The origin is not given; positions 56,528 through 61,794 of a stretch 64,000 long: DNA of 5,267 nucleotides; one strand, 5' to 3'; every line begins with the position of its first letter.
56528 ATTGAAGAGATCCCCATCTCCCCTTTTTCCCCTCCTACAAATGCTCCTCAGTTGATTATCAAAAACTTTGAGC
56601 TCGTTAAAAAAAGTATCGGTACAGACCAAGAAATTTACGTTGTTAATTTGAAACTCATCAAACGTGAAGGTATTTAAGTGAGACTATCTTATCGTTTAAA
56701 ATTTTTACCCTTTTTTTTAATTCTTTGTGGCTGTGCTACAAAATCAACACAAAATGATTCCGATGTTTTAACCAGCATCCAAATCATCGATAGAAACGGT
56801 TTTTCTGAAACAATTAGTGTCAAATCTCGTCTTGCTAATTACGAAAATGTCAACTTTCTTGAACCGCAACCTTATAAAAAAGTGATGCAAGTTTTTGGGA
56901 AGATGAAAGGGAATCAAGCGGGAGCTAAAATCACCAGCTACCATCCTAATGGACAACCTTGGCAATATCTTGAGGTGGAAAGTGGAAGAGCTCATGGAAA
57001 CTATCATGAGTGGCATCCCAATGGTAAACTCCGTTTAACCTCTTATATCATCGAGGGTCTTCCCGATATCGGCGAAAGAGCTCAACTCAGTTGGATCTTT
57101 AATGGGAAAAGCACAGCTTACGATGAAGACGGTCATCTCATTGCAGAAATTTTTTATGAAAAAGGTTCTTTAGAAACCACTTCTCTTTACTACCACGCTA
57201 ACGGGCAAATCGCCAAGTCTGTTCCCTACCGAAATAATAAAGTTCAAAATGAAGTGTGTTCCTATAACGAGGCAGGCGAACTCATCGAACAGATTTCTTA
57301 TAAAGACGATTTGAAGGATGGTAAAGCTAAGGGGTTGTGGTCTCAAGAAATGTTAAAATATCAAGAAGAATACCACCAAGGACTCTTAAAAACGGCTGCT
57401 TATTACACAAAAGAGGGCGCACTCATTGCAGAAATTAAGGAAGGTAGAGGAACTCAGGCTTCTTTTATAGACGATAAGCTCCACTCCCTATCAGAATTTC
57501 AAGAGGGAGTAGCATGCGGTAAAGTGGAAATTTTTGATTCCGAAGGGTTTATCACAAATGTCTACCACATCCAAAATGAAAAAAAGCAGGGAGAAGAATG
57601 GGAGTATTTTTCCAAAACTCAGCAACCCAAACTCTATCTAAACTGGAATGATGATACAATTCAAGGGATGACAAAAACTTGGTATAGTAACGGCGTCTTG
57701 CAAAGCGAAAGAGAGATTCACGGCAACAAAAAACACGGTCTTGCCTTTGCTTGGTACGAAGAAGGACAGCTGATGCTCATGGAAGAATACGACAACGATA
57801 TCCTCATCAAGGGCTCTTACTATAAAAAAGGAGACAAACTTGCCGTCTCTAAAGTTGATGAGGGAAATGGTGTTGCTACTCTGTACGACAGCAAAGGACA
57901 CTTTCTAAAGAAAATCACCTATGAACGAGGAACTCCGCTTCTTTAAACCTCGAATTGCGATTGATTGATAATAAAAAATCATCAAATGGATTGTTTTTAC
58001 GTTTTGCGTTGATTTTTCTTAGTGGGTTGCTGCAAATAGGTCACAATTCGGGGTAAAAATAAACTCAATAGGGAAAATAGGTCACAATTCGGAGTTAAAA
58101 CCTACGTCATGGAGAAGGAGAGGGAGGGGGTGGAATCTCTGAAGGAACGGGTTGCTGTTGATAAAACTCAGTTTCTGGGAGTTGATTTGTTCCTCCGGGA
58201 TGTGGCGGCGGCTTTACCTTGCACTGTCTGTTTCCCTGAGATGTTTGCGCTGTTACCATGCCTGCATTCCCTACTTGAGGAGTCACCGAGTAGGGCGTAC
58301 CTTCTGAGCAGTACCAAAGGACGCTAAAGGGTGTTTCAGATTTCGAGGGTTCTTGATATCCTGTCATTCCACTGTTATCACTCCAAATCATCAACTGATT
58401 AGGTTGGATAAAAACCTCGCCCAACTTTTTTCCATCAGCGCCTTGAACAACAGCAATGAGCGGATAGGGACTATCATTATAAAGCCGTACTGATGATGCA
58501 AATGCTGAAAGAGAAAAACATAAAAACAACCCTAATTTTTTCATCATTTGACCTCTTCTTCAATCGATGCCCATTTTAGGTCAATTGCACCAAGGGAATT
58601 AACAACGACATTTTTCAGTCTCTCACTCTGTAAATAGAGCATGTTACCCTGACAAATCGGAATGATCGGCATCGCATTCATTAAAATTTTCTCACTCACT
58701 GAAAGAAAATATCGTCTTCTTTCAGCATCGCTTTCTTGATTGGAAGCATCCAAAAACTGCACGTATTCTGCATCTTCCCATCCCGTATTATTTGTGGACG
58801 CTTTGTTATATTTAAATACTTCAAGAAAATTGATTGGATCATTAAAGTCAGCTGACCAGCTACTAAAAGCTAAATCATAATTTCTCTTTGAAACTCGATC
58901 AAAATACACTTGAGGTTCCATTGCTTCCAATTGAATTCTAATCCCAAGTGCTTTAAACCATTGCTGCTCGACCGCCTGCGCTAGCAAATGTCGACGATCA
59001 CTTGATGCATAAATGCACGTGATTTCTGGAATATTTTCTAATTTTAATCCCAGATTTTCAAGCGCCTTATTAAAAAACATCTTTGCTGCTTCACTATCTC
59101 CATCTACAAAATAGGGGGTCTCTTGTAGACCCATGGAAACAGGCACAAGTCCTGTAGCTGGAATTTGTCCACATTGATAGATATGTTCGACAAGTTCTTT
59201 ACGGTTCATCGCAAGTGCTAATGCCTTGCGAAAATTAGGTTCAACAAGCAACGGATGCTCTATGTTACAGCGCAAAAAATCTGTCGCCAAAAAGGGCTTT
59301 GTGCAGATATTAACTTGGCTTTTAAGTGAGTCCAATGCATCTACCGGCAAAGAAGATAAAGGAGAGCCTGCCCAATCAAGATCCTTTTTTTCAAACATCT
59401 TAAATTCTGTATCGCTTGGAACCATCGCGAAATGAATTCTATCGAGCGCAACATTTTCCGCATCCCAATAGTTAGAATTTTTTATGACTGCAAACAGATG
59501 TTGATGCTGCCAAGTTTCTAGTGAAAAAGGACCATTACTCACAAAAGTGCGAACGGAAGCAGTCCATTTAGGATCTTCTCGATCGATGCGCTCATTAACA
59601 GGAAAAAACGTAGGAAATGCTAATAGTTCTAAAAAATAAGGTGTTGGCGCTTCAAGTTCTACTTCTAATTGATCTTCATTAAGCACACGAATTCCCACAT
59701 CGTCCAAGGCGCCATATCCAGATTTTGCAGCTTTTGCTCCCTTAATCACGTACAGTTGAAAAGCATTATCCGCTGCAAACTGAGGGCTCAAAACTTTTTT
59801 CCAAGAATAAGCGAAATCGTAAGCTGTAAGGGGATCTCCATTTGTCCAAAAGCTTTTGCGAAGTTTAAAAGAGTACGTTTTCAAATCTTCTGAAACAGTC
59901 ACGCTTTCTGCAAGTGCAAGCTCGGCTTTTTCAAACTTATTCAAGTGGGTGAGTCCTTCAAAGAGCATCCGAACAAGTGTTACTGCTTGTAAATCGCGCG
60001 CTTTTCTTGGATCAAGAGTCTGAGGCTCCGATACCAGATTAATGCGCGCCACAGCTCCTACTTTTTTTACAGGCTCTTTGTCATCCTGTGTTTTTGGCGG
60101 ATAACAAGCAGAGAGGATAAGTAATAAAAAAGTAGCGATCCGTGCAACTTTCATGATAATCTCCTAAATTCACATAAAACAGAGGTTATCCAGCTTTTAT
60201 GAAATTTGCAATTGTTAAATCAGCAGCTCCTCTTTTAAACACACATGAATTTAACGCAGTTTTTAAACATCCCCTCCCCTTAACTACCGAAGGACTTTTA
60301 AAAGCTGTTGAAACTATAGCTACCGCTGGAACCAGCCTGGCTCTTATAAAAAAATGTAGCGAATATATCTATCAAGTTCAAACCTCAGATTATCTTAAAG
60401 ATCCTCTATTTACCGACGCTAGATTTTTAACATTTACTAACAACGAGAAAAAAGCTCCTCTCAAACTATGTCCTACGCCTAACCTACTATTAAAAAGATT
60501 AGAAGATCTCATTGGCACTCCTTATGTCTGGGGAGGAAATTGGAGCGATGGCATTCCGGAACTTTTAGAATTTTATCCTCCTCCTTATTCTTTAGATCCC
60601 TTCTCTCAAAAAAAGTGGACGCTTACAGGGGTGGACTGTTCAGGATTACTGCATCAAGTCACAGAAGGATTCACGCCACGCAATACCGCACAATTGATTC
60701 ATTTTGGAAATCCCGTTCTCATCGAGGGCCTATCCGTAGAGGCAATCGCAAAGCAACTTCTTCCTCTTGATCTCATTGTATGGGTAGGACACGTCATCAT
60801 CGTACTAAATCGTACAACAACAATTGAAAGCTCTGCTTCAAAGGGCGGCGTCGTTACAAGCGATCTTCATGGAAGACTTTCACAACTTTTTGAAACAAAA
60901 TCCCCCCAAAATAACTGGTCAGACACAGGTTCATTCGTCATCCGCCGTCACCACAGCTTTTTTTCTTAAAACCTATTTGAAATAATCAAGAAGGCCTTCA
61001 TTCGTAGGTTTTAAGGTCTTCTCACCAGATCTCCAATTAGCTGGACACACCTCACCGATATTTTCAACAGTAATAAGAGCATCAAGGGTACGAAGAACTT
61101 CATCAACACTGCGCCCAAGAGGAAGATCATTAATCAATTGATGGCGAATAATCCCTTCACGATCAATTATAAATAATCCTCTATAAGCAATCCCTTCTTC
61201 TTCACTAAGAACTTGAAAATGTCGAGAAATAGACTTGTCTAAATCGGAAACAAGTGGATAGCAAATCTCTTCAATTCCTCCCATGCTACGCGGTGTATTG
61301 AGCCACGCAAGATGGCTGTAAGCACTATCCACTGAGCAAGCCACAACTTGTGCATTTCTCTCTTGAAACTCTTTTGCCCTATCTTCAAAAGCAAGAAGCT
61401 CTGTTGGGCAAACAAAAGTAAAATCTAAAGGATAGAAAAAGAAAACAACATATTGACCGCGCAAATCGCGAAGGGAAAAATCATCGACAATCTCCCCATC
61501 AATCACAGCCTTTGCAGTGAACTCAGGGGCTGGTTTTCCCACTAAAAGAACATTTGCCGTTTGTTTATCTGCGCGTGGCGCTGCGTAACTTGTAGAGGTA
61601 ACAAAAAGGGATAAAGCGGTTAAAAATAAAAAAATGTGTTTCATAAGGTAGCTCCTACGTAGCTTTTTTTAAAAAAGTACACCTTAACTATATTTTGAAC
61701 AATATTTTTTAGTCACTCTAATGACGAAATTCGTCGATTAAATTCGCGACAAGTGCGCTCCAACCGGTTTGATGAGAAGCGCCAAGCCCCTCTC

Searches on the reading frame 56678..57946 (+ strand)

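Call 30: search_protein_families(library=pfam, proteins=[window:56678-57946:+], max_evalue=0.0001)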
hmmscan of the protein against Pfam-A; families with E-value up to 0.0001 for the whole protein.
window:56678-57946:+ (422 aa): 1 family
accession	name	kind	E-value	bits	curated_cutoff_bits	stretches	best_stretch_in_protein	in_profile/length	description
PF07661.19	MORN_2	-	7.2e-18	63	29.6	0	142-161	2-21/22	MORN repeat variant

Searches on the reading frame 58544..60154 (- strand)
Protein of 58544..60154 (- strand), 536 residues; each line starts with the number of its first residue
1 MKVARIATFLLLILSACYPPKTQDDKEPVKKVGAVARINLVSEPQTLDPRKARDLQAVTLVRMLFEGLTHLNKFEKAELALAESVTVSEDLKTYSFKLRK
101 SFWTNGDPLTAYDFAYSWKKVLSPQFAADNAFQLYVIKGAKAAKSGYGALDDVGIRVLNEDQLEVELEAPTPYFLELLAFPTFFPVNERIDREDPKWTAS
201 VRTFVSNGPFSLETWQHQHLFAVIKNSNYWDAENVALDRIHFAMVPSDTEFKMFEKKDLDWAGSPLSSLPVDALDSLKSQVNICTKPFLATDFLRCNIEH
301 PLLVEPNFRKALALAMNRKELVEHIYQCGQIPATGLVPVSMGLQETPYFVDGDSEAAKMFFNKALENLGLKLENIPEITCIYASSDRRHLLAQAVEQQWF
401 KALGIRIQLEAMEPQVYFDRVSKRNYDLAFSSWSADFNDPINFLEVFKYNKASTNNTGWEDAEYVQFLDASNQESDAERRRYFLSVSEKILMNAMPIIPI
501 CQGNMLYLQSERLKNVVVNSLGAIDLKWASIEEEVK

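Call 30: search_protein_families(library=pfam, proteins=[window:58544-60154:-], max_evalue=0.0001)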
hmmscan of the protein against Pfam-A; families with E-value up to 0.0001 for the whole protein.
window:58544-60154:- (536 aa): 1 family
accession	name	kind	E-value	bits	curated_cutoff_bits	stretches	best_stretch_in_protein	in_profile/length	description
PF00496.27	SBP_bac_5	-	2.6e-72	244.4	32.4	1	78-453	3-366/368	Bacterial extracellular solute-binding proteins, family 5 Middle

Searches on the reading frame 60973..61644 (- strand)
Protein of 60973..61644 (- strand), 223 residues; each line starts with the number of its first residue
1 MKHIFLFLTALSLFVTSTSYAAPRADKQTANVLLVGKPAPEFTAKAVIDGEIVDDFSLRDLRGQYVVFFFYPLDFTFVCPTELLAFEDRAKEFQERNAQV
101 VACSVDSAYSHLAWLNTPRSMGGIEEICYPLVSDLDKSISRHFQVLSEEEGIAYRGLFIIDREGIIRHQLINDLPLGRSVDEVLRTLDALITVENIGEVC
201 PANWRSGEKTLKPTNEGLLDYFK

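Call 30: search_protein_families(library=pfam, proteins=[window:60973-61644:-], max_evalue=0.0001)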
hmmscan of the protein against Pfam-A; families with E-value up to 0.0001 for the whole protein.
window:60973-61644:- (223 aa): 3 families
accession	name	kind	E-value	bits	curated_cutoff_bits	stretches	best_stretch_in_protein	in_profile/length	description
PF00578.27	AhpC-TSA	-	4.6e-38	130.4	26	1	35-168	1-123/124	AhpC/TSA family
PF08534.16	Redoxin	-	1.5e-14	54.4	26.6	1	35-175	2-137/148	Redoxin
PF10417.14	1-cysPrx_C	-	9.7e-08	32.3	21.1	1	193-222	5-39/41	C-terminal domain of 1-Cys peroxiredoxin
